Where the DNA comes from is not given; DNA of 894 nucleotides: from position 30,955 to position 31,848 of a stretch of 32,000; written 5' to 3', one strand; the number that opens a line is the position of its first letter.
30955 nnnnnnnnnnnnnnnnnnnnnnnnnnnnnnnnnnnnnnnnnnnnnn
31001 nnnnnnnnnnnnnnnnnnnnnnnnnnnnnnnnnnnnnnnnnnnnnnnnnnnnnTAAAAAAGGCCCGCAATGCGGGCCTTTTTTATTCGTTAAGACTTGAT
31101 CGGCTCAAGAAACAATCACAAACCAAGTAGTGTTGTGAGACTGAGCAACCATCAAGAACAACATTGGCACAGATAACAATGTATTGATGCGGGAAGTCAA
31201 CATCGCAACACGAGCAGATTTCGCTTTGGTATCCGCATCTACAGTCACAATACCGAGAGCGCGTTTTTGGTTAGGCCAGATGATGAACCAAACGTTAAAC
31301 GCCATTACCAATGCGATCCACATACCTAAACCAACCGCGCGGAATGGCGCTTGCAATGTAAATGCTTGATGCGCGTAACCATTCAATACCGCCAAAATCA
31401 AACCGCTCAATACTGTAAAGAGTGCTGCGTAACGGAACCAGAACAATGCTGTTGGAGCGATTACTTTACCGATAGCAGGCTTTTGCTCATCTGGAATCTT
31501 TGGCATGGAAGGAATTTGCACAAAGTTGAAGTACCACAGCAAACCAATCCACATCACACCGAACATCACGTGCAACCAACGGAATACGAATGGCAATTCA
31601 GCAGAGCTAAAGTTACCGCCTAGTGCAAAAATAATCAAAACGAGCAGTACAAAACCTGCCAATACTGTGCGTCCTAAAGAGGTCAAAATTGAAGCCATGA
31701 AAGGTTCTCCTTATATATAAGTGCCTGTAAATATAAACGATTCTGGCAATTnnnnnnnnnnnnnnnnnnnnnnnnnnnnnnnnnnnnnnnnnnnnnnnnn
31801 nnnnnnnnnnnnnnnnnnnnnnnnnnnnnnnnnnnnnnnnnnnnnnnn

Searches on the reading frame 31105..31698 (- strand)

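Call 36: search_protein_families(library=pfam, proteins=[window:31105-31698:-], max_evalue=0.001)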
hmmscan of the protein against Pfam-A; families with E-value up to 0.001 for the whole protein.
window:31105-31698:- (197 aa): 1 family
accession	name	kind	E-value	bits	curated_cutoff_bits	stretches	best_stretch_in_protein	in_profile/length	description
PF06181.16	Urate_ox_N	-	5.9e-15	55.9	26.9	1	108-190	162-242/295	Urate oxidase N-terminal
